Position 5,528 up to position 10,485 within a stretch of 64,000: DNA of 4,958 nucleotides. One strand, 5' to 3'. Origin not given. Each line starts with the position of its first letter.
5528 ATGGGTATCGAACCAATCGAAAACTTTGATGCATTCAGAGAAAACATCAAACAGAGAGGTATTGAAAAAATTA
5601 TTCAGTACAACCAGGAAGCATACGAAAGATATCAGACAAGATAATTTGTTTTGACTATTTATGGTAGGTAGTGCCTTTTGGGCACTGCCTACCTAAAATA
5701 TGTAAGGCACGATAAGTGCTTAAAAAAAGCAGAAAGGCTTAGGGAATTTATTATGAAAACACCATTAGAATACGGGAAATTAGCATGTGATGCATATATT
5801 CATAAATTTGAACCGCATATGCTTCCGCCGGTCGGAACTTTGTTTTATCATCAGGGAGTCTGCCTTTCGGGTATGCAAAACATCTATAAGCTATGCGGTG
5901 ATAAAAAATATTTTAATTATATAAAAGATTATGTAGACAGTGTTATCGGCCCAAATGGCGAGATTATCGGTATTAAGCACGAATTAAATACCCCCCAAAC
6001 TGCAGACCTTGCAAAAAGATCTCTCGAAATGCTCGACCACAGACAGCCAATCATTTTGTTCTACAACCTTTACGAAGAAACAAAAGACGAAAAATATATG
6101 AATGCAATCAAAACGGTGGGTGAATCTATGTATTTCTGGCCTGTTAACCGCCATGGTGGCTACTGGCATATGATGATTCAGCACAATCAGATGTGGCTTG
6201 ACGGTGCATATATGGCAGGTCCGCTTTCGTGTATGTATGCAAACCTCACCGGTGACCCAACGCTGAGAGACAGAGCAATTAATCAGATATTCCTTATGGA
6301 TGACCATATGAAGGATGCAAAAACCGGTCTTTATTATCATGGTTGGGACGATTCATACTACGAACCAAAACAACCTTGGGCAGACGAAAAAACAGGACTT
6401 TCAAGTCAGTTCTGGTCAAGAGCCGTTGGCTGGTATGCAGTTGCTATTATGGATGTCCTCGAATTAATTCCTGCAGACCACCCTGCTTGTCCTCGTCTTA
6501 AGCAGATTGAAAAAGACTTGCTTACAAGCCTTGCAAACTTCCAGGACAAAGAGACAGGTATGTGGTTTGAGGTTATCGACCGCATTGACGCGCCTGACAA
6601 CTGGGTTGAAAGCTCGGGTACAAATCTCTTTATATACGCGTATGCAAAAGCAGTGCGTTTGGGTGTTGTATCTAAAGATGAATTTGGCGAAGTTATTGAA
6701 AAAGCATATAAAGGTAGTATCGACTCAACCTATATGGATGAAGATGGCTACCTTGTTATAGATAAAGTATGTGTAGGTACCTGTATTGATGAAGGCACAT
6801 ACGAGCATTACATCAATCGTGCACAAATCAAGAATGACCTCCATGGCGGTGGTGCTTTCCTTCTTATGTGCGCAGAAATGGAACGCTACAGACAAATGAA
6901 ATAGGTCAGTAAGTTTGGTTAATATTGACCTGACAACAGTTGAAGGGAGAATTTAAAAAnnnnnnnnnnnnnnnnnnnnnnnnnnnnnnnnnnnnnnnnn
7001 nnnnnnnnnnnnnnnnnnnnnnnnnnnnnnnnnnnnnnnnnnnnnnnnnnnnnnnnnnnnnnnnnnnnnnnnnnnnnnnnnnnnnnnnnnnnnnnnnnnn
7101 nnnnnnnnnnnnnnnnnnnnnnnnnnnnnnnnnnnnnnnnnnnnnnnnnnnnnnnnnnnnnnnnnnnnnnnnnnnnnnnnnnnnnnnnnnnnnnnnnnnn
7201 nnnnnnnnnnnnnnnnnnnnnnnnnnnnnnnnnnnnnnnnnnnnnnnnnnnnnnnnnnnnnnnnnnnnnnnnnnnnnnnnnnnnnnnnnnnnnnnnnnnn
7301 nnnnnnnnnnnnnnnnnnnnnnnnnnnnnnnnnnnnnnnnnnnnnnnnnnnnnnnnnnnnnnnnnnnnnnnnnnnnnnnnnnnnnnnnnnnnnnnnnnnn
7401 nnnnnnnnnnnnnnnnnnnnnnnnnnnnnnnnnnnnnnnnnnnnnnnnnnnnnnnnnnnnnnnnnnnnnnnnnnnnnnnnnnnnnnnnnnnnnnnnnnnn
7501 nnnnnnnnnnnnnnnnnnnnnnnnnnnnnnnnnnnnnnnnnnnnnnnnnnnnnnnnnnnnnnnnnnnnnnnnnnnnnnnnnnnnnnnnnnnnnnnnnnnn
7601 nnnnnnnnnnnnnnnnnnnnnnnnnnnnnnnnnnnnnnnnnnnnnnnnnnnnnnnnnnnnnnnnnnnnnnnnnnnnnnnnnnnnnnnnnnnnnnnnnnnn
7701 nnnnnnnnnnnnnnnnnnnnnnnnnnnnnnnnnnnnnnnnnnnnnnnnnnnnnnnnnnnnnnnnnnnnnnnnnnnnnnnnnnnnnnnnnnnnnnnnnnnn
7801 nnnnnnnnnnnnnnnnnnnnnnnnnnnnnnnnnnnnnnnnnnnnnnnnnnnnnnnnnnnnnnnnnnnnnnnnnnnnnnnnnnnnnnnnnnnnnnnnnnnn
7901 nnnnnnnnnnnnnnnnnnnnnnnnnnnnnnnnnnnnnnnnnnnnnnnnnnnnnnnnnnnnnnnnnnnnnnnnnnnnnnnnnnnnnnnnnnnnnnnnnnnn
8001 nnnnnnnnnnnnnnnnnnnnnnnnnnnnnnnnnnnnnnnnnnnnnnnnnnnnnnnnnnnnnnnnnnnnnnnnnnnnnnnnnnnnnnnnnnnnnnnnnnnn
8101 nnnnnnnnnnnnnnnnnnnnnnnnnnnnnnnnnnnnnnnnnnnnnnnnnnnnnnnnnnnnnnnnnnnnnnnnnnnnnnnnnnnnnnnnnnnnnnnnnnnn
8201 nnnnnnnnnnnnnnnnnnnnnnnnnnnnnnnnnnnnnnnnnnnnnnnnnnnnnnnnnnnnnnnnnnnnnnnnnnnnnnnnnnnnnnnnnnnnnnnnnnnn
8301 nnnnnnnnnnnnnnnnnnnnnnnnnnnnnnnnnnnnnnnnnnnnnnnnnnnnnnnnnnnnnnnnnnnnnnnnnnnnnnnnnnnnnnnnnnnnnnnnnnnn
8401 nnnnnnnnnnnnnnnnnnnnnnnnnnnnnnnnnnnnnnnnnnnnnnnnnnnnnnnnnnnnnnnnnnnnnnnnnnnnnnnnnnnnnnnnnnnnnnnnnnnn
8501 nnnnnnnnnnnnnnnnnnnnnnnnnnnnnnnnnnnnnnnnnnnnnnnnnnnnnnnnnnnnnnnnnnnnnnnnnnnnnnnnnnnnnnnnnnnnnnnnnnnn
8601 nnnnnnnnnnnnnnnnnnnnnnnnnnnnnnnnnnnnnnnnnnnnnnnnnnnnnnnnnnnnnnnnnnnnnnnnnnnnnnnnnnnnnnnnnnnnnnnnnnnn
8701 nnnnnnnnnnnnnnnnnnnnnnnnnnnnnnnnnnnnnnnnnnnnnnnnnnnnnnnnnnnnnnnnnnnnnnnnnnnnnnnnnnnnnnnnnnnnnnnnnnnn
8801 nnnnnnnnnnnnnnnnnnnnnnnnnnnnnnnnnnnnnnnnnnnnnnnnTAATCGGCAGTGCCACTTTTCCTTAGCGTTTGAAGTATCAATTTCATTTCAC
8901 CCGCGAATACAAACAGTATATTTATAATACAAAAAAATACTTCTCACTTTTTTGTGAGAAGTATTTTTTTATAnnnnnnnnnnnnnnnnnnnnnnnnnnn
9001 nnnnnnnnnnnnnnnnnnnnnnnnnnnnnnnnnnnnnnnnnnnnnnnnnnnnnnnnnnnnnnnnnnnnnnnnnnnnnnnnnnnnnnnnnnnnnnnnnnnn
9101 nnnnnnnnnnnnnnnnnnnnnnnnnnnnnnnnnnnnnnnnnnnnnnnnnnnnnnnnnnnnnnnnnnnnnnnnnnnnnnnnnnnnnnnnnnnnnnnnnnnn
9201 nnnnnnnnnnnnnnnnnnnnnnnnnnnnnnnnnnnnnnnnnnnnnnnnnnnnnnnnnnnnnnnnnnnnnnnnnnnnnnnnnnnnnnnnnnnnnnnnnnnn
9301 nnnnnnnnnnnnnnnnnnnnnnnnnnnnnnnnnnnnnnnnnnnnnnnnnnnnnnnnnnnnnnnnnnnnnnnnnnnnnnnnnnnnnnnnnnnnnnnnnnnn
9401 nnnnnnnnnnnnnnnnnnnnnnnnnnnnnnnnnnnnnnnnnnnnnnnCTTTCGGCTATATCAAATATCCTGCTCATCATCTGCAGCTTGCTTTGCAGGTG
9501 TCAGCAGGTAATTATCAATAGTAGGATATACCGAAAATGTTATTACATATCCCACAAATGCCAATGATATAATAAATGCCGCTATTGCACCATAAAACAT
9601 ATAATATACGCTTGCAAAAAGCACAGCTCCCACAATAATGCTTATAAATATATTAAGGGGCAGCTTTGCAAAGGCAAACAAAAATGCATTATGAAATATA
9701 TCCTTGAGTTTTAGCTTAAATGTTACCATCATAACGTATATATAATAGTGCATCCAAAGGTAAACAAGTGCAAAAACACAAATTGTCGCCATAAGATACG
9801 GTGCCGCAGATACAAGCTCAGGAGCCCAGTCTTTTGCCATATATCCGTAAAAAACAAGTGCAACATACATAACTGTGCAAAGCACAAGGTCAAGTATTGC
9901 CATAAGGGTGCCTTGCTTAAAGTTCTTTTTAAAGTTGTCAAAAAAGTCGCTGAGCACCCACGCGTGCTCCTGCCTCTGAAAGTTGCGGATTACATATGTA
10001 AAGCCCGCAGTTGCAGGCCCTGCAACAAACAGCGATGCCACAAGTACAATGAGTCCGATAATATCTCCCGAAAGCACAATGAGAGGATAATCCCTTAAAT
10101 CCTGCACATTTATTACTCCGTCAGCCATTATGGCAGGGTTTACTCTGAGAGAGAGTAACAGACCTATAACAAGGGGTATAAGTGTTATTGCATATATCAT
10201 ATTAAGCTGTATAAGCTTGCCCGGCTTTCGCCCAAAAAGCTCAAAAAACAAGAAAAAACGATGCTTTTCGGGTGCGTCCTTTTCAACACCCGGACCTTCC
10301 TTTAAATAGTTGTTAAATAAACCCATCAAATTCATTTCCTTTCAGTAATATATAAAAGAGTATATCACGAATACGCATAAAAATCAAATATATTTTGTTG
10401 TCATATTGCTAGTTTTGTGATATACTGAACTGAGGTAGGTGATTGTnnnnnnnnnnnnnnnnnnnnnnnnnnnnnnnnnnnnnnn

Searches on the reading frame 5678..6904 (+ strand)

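Call 78: search_protein_families(library=pfam, proteins=[window:5678-6904:+], max_evalue=0.01)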
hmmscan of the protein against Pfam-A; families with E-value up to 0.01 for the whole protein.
window:5678-6904:+ (408 aa): 2 families
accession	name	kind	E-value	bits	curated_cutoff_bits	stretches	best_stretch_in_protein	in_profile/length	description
PF07470.19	Glyco_hydro_88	-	2.7e-92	309.9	26.6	1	37-404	6-351/352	Glycosyl Hydrolase Family 88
PF06662.19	C5-epim_C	-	0.0011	19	23.3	0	119-174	29-81/188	D-glucuronyl C5-epimerase C-terminus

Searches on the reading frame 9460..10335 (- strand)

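Call 78: search_protein_families(library=pfam, proteins=[window:9460-10335:-], max_evalue=0.01)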
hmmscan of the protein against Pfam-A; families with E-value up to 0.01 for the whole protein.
window:9460-10335:- (291 aa): 1 family
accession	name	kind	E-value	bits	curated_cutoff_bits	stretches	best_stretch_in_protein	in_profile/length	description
PF04854.19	DUF624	-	4.5e-12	46.4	24.2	1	96-158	12-75/77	Protein of unknown function, DUF624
